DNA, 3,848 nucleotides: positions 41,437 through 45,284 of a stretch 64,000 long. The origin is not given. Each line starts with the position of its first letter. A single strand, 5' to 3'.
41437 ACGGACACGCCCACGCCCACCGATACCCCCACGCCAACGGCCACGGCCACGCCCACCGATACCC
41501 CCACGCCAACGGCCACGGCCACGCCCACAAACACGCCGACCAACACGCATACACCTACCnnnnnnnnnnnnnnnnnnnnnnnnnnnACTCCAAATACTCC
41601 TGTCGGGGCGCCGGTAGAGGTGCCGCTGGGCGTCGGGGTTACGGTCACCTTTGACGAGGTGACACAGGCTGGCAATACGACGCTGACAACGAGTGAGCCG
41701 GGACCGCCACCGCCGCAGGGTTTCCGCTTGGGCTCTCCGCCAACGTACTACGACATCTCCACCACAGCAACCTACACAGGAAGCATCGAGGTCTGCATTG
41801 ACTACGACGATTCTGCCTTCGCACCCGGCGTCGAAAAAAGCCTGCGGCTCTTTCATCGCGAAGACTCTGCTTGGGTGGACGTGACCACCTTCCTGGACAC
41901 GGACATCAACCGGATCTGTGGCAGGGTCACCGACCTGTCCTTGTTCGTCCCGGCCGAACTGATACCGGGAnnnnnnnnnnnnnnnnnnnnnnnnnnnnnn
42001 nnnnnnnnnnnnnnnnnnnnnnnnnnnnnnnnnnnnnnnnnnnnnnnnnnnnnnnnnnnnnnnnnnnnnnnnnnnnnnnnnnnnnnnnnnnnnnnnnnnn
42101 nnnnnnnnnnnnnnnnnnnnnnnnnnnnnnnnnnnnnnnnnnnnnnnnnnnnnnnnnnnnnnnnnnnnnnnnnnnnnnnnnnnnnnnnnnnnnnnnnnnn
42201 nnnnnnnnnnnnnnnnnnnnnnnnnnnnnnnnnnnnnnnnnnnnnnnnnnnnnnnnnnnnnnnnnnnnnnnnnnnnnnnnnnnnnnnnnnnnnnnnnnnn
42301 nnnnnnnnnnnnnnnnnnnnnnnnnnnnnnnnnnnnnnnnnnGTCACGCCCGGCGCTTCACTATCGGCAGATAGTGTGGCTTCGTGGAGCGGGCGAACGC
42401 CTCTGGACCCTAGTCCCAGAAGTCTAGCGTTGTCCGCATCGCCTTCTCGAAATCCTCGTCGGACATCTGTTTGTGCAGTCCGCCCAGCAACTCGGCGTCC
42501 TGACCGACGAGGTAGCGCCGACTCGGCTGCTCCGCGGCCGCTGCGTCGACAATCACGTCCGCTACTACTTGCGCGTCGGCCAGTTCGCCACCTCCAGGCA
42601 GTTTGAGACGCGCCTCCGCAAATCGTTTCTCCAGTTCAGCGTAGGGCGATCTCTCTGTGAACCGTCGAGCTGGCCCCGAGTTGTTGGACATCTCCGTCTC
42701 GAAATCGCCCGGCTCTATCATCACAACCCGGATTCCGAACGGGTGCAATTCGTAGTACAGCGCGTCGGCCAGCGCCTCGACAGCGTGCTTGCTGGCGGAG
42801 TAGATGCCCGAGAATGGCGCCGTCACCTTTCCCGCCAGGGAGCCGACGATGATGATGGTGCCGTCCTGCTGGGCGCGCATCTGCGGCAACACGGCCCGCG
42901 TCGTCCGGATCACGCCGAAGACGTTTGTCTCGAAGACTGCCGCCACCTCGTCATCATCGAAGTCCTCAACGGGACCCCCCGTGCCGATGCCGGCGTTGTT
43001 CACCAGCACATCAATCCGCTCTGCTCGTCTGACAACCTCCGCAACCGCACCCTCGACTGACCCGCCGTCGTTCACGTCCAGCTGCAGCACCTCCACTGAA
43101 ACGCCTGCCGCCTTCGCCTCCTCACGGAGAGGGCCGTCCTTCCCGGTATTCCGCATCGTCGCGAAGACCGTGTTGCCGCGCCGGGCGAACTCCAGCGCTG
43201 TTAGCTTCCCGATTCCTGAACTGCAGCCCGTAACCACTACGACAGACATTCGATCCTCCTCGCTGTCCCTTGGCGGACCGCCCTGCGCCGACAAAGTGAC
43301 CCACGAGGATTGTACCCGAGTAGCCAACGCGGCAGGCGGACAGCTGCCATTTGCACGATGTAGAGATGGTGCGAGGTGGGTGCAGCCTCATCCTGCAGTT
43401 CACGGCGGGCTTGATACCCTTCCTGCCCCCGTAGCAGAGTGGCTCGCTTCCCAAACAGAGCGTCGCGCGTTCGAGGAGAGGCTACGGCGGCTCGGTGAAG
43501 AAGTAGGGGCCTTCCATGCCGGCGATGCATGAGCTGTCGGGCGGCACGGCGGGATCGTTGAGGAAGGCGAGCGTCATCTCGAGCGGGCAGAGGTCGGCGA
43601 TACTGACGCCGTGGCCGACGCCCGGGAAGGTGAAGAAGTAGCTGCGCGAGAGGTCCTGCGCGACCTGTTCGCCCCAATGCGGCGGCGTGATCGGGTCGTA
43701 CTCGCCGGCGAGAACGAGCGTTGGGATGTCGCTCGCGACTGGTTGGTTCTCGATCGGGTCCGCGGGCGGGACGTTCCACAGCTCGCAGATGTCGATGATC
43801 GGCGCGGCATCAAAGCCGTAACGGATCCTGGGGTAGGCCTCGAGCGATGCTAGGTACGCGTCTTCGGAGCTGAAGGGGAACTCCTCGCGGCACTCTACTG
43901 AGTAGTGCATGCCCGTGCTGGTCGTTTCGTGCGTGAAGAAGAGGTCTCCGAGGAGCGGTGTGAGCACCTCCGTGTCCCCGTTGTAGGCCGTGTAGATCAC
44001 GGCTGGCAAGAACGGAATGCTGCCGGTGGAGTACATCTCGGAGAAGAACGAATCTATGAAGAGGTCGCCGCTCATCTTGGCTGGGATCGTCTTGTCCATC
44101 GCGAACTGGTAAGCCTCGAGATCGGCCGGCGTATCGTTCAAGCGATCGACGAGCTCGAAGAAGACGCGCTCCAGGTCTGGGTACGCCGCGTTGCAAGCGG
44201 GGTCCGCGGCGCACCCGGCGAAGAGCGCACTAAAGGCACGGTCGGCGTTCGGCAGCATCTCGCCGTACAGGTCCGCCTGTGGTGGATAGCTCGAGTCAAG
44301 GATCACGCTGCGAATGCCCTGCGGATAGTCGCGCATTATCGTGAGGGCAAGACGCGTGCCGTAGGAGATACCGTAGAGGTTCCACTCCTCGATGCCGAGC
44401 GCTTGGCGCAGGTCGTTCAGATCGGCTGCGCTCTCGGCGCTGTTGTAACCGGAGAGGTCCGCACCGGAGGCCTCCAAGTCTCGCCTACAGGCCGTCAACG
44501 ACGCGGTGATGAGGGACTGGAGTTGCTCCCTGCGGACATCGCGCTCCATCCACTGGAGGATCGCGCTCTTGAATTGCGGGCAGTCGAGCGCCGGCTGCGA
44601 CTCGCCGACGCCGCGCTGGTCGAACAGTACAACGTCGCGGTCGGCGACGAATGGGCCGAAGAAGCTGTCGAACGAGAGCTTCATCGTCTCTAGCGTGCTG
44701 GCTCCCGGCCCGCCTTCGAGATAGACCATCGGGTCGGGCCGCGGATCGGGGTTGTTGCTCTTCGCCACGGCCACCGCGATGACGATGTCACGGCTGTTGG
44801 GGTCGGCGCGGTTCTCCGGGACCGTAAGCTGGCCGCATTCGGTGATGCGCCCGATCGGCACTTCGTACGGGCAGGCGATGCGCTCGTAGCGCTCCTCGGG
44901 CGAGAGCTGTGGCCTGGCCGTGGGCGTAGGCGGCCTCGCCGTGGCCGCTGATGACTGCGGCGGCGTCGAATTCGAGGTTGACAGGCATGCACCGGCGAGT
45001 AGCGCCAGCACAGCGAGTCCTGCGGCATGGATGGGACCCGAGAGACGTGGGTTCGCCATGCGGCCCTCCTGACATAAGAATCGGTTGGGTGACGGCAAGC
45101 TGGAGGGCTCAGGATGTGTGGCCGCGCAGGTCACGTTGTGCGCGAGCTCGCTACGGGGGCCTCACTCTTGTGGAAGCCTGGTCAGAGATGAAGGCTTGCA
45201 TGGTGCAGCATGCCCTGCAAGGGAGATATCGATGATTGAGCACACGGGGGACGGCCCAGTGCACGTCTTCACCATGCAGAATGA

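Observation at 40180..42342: Seven-repeat paralog of the Cys-pair repeat family with a different tail architecture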

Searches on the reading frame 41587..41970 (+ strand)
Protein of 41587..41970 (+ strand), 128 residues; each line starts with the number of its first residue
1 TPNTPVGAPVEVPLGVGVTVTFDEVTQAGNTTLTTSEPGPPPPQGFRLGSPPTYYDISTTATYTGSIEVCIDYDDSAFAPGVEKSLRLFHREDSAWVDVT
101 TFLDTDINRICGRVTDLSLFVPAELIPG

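Call 63: search_solved_structures(query=A3, max_evalue=10, show_alignments=3)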
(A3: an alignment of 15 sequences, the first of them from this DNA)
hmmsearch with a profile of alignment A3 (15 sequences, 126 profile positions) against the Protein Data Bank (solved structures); distinct sequences matched with E-value up to 10: 3.
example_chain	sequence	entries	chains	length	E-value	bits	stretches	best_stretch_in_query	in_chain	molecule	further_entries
1hpg_A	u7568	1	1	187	0.43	13.6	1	16-63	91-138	Glutamic acid specific protease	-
3d2q_A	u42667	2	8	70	0.66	13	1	64-99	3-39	Muscleblind-like protein 1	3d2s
5u6l_A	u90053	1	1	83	1.1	12.2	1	64-101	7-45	Muscleblind-like protein 1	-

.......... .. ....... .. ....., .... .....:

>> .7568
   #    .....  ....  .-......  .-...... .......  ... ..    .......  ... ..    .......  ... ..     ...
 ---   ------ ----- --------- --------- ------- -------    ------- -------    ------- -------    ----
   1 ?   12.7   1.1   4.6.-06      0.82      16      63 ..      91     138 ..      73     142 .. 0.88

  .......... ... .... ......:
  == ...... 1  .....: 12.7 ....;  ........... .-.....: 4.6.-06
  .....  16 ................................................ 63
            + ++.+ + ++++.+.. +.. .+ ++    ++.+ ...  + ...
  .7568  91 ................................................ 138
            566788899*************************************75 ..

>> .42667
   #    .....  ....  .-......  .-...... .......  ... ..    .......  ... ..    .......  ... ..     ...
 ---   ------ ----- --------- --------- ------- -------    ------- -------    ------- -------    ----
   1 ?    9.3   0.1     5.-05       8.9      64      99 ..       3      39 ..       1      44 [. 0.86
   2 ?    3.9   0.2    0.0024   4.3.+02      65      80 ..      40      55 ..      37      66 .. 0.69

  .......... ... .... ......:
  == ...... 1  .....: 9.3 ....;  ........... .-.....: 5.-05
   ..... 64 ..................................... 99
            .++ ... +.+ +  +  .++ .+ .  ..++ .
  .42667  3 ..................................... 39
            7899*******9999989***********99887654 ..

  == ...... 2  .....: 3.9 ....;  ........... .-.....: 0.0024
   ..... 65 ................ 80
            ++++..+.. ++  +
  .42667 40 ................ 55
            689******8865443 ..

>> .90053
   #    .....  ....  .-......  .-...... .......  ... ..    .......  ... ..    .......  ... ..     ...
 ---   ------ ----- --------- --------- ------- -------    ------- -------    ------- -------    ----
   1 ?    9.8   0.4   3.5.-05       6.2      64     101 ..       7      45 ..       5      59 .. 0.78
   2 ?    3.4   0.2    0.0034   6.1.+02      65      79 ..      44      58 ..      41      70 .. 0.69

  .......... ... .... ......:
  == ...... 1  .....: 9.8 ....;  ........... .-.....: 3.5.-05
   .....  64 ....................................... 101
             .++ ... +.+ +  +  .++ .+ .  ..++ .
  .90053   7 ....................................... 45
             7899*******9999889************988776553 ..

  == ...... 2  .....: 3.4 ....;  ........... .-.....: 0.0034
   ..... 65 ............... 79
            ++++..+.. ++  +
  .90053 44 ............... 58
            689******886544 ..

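Call 64: search_protein_families(library=pfam, alignment_id=A3, max_evalue=10)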
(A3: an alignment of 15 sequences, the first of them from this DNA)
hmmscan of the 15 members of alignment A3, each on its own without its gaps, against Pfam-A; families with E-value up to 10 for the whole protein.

A. member 1, seq(128 aa): 0 families

B. families by the number of members that match (of 15 scanned): 5 families
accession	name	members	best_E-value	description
PF13205.12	Big_5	1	0.011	Bacterial Ig-like domain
PF10618.14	Tail_tube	1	0.019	Phage tail tube protein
PF15232.11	DUF4585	1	0.19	Domain of unknown function (DUF4585)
PF20396.3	DUF6689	1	0.22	Family of unknown function (DUF6689)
PF07523.18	Big_3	1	0.29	Bacterial Ig-like domain (group 3)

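Call 72: find_homologous_proteins(query=A3, max_evalue=0.001)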
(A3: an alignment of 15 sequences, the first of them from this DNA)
Query A3 (15 sequences) (128 aa, profile of the alignment): 60 proteins with E <= 0.001 among 1316 candidates.
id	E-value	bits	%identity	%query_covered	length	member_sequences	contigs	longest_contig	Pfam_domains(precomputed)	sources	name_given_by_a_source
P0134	1.8e-44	168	68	87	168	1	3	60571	-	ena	-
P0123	6.5e-44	167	65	87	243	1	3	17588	-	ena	-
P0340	1.0e-40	156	50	97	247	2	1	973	-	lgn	-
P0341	2.0e-39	152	59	81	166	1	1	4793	-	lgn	-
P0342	4.5e-39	151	54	95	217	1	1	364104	-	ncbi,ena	-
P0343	3.6e-38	148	57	93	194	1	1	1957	-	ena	-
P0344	3.9e-37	145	56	82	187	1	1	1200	-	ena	-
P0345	5.8e-37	144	52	83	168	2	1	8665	-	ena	-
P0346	1.1e-36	143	56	92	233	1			PF06739.18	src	-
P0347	5.4e-36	141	62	82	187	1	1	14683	-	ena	-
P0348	1.4e-35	140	46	95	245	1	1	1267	-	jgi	jgi:hypothetical protein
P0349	8.2e-35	137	60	73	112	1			-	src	-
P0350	3.3e-34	135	42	96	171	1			-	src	-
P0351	1.9e-33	133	53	84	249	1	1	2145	-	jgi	jgi:hypothetical protein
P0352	2.0e-33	133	52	84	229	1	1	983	-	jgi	jgi:hypothetical protein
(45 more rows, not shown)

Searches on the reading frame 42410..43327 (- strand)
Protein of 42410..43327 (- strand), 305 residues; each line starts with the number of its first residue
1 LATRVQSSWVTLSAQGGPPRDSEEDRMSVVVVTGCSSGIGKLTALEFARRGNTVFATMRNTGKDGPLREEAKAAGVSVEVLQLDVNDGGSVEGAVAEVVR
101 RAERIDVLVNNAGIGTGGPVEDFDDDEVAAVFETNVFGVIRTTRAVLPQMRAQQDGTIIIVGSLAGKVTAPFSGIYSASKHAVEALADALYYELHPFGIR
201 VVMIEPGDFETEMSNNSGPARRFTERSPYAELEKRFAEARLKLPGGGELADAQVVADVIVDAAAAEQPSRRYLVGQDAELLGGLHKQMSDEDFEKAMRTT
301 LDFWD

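Call 22: search_protein_families(library=pfam, proteins=[window:42410-43327:-], max_evalue=0.001)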
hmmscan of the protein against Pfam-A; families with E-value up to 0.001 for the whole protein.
window:42410-43327:- (305 aa): 6 families
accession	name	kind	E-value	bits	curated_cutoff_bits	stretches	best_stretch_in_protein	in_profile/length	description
PF00106.31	adh_short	-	5.5e-55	186.3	26.6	1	29-218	2-191/195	short chain dehydrogenase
PF13561.12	adh_short_C2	-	1.5e-39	136.5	27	1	36-226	3-193/236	Enoyl-(Acyl carrier protein) reductase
PF08659.16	KR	-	7.7e-14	52.4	22.6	1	29-189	2-162/180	KR domain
PF08643.16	DUF1776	-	1.4e-11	44.8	25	1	26-217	2-207/294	Fungal family of unknown function (DUF1776)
PF01370.27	Epimerase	-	0.00024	21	20.9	1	30-190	1-156/240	NAD dependent epimerase/dehydratase family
PF05368.20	NmrA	-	0.0008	19.5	27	0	28-98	3-70/298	NmrA-like family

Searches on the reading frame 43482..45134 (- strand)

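Call 22: search_protein_families(library=pfam, proteins=[window:43482-45134:-], max_evalue=0.001)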
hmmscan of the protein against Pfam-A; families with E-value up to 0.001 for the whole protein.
window:43482-45134:- (550 aa): 4 families
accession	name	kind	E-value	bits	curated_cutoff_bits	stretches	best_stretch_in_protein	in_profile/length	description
PF00561.26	Abhydrolase_1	-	1.8e-26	93.7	25.8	1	135-510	2-240/245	alpha/beta hydrolase fold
PF08386.16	Abhydrolase_4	-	3.1e-15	56.6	21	1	449-536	14-103/103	TAP-like protein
PF12697.13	Abhydrolase_6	-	1.3e-06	29.6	26.3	1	158-510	19-206/217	Alpha/beta hydrolase family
PF12146.15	Hydrolase_4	-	4.8e-05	23.2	27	0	462-508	184-232/239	Serine aminopeptidase, S33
